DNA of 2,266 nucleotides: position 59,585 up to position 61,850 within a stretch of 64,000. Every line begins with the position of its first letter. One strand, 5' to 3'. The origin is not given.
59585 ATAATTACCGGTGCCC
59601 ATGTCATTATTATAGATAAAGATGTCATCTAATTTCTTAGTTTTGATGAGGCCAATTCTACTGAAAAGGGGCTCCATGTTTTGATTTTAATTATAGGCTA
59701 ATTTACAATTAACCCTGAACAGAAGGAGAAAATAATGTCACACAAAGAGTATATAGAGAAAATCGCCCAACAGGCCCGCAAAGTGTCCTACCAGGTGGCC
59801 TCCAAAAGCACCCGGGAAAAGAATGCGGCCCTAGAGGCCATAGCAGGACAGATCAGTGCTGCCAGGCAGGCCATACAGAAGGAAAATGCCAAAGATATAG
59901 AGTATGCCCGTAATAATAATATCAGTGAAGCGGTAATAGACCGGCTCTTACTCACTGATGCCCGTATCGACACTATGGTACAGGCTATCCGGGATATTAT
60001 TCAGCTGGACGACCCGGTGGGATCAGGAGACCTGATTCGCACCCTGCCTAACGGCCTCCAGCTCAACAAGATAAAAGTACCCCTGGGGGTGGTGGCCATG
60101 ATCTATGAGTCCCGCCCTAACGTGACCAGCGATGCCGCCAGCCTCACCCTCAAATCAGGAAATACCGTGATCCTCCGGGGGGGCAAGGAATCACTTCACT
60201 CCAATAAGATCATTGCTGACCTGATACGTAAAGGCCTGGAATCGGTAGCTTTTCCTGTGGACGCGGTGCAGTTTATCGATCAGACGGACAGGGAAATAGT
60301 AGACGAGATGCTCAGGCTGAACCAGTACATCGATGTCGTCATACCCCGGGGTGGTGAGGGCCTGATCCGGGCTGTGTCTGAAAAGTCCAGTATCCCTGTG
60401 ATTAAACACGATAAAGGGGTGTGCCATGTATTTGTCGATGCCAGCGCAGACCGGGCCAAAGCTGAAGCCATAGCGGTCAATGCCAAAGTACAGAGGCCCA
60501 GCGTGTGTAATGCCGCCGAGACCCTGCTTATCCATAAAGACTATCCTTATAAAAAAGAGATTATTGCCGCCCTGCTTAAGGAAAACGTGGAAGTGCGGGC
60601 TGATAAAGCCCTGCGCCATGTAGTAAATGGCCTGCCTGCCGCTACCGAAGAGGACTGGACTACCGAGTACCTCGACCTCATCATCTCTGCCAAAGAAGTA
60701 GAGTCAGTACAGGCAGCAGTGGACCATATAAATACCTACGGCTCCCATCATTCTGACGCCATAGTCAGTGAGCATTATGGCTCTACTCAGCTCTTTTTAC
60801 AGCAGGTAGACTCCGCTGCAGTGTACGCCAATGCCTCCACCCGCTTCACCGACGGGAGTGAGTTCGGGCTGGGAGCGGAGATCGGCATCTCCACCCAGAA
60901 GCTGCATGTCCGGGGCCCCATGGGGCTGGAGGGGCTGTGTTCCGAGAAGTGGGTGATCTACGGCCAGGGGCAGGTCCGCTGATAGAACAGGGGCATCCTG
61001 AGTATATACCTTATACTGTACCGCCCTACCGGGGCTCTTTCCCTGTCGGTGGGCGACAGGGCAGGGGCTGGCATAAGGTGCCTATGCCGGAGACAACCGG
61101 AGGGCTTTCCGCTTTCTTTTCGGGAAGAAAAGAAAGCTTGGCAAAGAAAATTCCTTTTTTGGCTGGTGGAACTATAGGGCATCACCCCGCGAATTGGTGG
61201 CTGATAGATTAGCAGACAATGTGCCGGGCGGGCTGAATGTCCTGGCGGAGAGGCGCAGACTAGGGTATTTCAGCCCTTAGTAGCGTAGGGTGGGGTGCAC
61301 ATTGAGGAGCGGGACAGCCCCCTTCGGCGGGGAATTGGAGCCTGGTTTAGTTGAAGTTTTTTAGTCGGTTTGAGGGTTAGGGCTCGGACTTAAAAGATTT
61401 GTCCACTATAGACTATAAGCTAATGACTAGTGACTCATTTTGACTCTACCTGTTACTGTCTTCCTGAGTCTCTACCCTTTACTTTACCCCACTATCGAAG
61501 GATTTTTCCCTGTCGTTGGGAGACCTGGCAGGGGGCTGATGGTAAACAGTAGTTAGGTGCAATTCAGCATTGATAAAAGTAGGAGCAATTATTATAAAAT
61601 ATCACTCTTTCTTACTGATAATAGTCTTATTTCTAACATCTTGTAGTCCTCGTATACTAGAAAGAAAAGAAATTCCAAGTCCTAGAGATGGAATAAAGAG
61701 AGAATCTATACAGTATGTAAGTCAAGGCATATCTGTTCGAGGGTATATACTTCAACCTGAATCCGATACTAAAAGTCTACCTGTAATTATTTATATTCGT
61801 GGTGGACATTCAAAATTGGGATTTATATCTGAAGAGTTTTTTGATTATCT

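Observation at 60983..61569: GC-rich structured non-coding block after proA bounded by 34-bp direct repeats, at the junction with an AT-rich island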

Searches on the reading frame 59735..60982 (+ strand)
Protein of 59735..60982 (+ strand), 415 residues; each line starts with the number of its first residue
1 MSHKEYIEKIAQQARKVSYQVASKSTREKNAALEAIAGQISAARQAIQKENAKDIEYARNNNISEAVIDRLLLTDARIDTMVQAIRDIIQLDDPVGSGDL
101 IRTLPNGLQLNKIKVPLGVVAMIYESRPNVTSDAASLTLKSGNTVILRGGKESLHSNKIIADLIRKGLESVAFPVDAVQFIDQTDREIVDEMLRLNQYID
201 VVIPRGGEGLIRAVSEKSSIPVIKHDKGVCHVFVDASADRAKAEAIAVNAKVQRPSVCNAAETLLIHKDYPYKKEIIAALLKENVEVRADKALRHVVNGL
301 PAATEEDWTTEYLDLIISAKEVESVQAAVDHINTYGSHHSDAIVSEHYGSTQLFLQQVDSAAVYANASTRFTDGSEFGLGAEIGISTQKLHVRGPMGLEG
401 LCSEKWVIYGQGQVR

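Call 10: find_encoding_contigs(protein=window:59735-60982:+, flank=10000, max_places=10)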
Protein window:59735-60982:+ (415 aa): 1 contig read that carries it; 1 place shown.
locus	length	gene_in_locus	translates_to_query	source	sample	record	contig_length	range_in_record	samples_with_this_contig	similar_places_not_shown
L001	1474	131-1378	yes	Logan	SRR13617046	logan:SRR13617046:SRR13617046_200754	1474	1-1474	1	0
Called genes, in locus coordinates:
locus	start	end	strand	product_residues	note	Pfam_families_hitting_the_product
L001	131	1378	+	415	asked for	PF00171:Aldedh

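Call 11: find_related_loci(query=window:59735-60979:+, collection=genome_contigs, flank=10000)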
Query window:59735-60979:+ (415 aa) in genome_contigs; peptide patterns used: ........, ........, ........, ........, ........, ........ (x = any residue, [..] = any of these).
409 stretches matched a pattern; 355 encode a relative of the query (tblastn E <= 1e-3); the best 80 are kept; 80 distinct loci.
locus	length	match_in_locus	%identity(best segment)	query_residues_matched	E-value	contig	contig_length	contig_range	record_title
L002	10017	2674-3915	54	3-415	2e-145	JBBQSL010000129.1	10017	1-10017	MAG: Kiritimatiellales bacterium isolate Co_metawrap_1747 Cmw_1747_k141_6483215_length_10017_cov_7.7698, whole genome sh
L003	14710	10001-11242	55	3-415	3e-145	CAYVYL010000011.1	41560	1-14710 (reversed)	MAG TPA_asm: uncultured Verrucomicrobiota bacterium isolate binchicken_co181_170 genome assembly, contig: NODE_1106_leng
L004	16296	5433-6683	55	1-415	9e-145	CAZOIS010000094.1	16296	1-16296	MAG TPA_asm: uncultured Lentisphaeraceae bacterium isolate SRP220891_co1_81 genome assembly, contig: NODE_6764_length_16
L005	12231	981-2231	55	1-415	5e-144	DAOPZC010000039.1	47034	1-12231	MAG TPA_asm: Kiritimatiellia bacterium isolate AMR_MDS_1298 NODE_615_length_47034_cov_17.307244, whole genome shotgun se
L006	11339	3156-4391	50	4-415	3e-143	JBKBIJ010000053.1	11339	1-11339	MAG: Brevinematia bacterium isolate 21I_069.bin.51 NODE_53_length_11339_cov_6.031344, whole genome shotgun sequence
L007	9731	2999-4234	52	4-415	8e-143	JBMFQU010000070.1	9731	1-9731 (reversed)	MAG: Brevinematia bacterium isolate KM4344-23 NODE_70_length_9731_cov_7.183965, whole genome shotgun sequence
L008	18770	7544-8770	55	9-415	1e-142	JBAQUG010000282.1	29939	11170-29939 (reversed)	MAG: Victivallales bacterium isolate MFD12006_ilm_asm_bin38 k127_55553, whole genome shotgun sequence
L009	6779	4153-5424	50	1-415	4e-142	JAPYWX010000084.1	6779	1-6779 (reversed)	MAG: Spirochaetes bacterium isolate RSWP19 scaffold_2191_c1, whole genome shotgun sequence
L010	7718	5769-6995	55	9-415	4e-142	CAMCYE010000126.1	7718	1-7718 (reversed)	MAG: Victivallis vadensis isolate MiH-14oct19-33 genome assembly, contig: MiH-14oct19-C20885, whole genome shotgun seque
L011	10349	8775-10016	54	4-415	1e-141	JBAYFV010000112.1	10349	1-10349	MAG: Victivallales bacterium isolate SO_2016_GW1_11 scaffold11777_OW334_2016, whole genome shotgun sequence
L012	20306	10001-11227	55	9-415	3e-141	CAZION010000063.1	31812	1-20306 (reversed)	MAG TPA_asm: uncultured Victivallis sp. isolate SRP272421_co1_540 genome assembly, contig: NODE_3003_length_31812_cov_12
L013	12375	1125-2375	54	1-415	1e-140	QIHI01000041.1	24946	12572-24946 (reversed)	MAG: Kiritimatiellales bacterium isolate SZUA-127 Ga0063293_10001184, whole genome shotgun sequence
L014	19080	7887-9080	54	20-415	2e-140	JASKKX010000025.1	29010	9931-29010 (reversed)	MAG: Verrucomicrobiota bacterium isolate DJKA62_ANT-KO_bin.21 scaffold_226, whole genome shotgun sequence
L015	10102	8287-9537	53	1-415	3e-140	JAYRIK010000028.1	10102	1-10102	MAG: Candidatus Auribacterota bacterium isolate SZ_szas25bin.51 k141_159653, whole genome shotgun sequence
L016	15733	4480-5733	52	1-415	2e-139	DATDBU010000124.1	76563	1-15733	MAG TPA_asm: Chthoniobacterales bacterium isolate SMAG_U130 k141_2043366, whole genome shotgun sequence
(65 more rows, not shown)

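Call 22: find_homologous_proteins(query=window:59735-60979:+, max_evalue=1e-100)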
Query window:59735-60979:+ (415 aa): 7594 proteins with E <= 1e-100 among 8000 candidates; the best 120 are listed.
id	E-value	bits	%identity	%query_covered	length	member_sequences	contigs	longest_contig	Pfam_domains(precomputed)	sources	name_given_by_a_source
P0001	1.5e-264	895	100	100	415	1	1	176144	PF00171.28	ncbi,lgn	-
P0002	4.9e-193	660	73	100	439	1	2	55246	PF00171.28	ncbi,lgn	-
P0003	5.9e-191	653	72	100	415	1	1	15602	PF00171.28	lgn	-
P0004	3.4e-188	644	72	99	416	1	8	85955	PF00171.28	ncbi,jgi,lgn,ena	jgi:glutamate-5-semialdehyde dehydrogenase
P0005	3.7e-187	640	73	99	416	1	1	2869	PF00171.28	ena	-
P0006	6.0e-181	620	70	99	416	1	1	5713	PF00171.28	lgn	-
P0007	1.1e-179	616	71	99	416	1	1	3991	PF00171.28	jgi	-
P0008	3.1e-177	608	68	99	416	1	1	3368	PF00171.28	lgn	-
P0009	4.1e-176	604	69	100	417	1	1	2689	PF00171.28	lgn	-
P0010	1.5e-175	602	68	99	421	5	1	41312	PF00171.28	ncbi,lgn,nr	ncbi:MAG: glutamate-5-semialdehyde dehydrogenase [Brevinematales bacterium]|nr:glutamate-5-semialdeh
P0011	1.7e-175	602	67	99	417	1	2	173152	PF00171.28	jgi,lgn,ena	jgi:glutamate-5-semialdehyde dehydrogenase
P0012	3.4e-175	601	68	100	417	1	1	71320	PF00171.28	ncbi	-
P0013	1.6e-174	599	68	100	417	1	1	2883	PF00171.28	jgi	-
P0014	3.6e-173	594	66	100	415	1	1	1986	PF00171.28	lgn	-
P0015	5.3e-173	594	66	99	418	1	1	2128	PF00171.28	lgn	-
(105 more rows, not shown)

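Call 23: find_encoding_contigs(protein=P0002, flank=10000, max_places=4)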
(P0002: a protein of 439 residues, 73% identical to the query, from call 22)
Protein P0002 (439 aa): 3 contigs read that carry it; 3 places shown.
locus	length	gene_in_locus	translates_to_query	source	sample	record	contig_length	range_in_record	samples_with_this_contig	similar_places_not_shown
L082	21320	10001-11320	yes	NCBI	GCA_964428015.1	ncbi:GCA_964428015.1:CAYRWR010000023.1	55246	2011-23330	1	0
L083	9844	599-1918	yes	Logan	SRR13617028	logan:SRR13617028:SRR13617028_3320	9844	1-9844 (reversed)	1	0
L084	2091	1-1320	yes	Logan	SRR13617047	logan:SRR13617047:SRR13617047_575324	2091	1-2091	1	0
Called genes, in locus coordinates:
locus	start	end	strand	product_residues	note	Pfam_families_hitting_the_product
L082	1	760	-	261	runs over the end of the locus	-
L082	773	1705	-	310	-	PF02558:ApbA, PF08546:ApbA_C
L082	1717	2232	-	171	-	-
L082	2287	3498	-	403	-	PF14903:WG_beta_rep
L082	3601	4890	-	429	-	PF01964:ThiC_Rad_SAM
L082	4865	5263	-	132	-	-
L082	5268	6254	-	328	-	PF00483:NTP_transferase, PF01128:IspD (faint), PF12804:NTP_transf_3, PF25084:LbH_EIF2B (faint)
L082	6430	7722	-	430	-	PF04851:ResIII (weak), PF00270:DEAD, PF00271:Helicase_C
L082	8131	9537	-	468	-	PF00128:Alpha-amylase (faint)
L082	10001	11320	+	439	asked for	PF00171:Aldedh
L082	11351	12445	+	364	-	PF07676:PD40 (faint)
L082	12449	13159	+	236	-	PF01467:CTP_transf_like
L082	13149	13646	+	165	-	PF13302:Acetyltransf_3, PF13420:Acetyltransf_4, PF00583:Acetyltransf_1, PF13673:Acetyltransf_10 (weak), PF13508:Acetyltransf_7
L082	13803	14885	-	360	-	PF05816:TelA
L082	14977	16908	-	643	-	PF00004:AAA, PF17866:AAA_lid_6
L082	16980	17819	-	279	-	PF00092:VWA, PF13519:VWA_2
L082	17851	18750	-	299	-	PF00005:ABC_tran, PF13304:AAA_21 (faint)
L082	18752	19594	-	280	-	PF00528:BPD_transp_1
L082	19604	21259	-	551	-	PF09084:NMT1, PF00691:OmpA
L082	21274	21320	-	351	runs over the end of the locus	PF09084:NMT1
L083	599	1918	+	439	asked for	PF00171:Aldedh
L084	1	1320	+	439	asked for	PF00171:Aldedh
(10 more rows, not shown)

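Call 24: find_encoding_contigs(protein=P0003, flank=10000, max_places=4)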
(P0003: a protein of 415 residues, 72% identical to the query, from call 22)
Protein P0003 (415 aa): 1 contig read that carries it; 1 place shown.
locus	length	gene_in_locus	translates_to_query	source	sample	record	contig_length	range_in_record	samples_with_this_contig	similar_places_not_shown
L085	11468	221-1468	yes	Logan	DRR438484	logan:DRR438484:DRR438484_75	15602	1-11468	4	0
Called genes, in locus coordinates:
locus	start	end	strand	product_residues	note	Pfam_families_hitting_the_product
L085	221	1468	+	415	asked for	PF00171:Aldedh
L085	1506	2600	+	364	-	PF07676:PD40 (faint)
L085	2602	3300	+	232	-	PF01467:CTP_transf_like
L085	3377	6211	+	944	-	PF00005:ABC_tran (faint), PF02463:SMC_N (faint), PF03193:RsgA_GTPase (faint), PF13191:AAA_16 (faint), PF13304:AAA_21 (faint), PF13481:AAA_25 (faint), PF17760:UvrA_inter, PF17755:UvrA_DNA-bind, +2 more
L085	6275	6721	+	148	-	PF00578:AhpC-TSA, PF08534:Redoxin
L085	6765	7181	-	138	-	-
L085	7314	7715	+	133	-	-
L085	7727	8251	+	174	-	PF16694:Cytochrome_P460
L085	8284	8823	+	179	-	PF16694:Cytochrome_P460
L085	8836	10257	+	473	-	PF00672:HAMP, PF00211:Guanylate_cyc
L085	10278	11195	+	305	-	PF05140:ResB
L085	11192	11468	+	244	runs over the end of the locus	PF01578:Cytochrom_C_asm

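Call 25: find_encoding_contigs(protein=P0004, flank=10000, max_places=6)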
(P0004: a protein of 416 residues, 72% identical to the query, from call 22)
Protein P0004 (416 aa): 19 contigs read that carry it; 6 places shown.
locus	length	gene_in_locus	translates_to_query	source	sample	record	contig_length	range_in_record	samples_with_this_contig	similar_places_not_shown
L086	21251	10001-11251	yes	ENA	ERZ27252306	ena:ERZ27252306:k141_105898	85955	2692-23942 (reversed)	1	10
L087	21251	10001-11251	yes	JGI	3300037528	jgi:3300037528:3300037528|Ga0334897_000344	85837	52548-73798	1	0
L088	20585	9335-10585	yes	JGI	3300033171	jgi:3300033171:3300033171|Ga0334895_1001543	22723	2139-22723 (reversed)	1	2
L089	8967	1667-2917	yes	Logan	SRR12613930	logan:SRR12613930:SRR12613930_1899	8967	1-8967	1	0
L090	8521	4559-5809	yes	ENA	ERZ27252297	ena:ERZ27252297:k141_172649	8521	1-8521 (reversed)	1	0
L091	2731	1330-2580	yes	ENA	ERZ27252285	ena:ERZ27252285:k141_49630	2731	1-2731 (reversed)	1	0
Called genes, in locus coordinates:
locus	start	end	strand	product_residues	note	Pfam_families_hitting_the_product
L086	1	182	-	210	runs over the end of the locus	PF01128:IspD, PF12804:NTP_transf_3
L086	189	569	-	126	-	PF03840:SecG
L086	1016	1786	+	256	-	PF00142:Fer4_NifH (weak), PF01656:CbiA, PF02374:ArsA_ATPase (weak), PF06564:CBP_BcsQ, PF09140:MipZ, PF10609:ParA, PF13614:AAA_31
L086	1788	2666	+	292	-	PF02195:ParB_N, PF17762:HTH_ParB, PF23552:ParB_C (weak)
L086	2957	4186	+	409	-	PF00155:Aminotran_1_2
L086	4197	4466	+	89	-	PF09723:Zn_ribbon_8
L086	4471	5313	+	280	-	PF05681:Fumerase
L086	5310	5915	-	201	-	PF06271:RDD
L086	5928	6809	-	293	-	PF01259:SAICAR_synt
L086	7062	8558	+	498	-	PF00015:MCPsignal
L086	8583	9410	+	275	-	PF03705:CheR_N, PF01739:CheR, PF08241:Methyltransf_11 (faint), PF08242:Methyltransf_12 (weak), PF13649:Methyltransf_25 (faint)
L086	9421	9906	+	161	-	PF03975:CheD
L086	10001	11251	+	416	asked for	PF00171:Aldedh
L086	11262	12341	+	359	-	-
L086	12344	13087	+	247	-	PF01467:CTP_transf_like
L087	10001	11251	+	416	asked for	PF00171:Aldedh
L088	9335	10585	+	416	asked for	PF00171:Aldedh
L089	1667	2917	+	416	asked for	PF00171:Aldedh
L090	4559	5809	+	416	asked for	PF00171:Aldedh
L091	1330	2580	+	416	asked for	PF00171:Aldedh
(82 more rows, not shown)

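Call 72: find_encoding_contigs(protein=P0005, flank=5000, max_places=2)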
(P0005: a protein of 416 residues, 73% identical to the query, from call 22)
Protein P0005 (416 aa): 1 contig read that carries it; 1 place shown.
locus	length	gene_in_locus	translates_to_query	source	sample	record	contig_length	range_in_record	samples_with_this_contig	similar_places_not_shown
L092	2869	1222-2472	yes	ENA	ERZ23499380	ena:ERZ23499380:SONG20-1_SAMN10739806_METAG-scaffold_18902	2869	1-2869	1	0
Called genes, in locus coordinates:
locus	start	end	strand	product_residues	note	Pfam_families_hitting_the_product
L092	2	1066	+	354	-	?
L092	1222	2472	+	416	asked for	PF00171:Aldedh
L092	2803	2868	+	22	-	?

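Call 73: find_encoding_contigs(protein=P0006, flank=5000, max_places=2)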
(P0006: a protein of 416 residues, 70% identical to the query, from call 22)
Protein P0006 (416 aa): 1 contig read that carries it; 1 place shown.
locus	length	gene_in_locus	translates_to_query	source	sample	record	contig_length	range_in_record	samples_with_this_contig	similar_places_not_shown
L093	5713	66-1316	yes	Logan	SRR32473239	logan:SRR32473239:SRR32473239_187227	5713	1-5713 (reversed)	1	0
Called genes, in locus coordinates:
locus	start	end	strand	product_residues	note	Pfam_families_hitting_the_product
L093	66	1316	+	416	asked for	PF00171:Aldedh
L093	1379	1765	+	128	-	-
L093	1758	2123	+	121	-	-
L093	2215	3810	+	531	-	PF00389:2-Hacid_dh, PF02826:2-Hacid_dh_C, PF19304:PGDH_inter, PF01842:ACT, PF22629:ACT_AHAS_ss (faint)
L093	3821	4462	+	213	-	PF01081:Aldolase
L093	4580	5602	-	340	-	PF05496:RuvB_N, PF14532:Sigma54_activ_2 (weak), PF13191:AAA_16 (faint), PF07728:AAA_5, PF13173:AAA_14 (weak), PF00004:AAA, PF17864:AAA_lid_4, PF05491:WHD_RuvB, +1 more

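Call 74: find_encoding_contigs(protein=P0007, flank=5000, max_places=2)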
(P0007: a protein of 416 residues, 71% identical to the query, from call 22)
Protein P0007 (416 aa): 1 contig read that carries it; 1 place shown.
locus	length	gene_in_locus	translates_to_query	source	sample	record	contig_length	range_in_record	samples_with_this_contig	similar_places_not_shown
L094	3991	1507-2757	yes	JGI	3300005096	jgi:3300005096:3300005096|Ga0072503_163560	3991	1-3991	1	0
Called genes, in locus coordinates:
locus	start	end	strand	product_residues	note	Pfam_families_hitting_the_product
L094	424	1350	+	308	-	PF00892:EamA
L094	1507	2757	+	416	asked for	PF00171:Aldedh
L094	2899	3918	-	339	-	PF01087:GalP_UDP_transf, PF16268:DUF4921, PF16285:DUF4931_N, PF02744:GalP_UDP_tr_C, PF01230:HIT (weak)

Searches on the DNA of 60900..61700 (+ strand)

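Call 7: search_rna_families(source=window, start=60900, end=61700, threshold=evalue, max_evalue=10, show_alignments=3)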
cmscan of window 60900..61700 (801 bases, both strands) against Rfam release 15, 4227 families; matches with E-value up to 10: 0.
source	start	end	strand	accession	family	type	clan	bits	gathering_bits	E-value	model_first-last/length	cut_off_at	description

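Call 30: search_dna_similar(query=window:60983-61570:+, collection=plasmids, mode=distant, max_evalue=0.01)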
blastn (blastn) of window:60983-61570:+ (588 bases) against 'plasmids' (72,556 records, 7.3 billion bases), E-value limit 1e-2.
No match.

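Call 31: search_dna_similar(query=window:60983-61570:+, collection=phages, mode=distant, max_evalue=0.01)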
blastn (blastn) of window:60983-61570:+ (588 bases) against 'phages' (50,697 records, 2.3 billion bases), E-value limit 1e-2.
No match.

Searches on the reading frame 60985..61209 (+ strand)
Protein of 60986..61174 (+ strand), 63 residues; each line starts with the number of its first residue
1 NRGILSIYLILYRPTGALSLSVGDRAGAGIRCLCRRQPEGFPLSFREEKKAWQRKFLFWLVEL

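Call 42: search_protein_families(library=pfam, proteins=[window:60986-61174:+, window:60985-61209:+], max_evalue=1)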
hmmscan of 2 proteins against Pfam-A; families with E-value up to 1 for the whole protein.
seq(63 aa): 0 families

seq(75 aa): 0 families

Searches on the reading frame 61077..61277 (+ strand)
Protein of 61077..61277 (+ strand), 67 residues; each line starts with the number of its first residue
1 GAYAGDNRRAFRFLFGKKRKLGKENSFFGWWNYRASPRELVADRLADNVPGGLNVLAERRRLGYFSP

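Call 42: search_protein_families(library=pfam, proteins=[window:61077-61277:+], max_evalue=1)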
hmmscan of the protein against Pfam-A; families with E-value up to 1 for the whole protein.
seq(67 aa): 1 family
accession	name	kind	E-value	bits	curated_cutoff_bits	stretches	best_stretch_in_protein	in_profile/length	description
PF06174.16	DUF987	-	0.38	11.2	25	0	47-61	44-58/65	Protein of unknown function (DUF987)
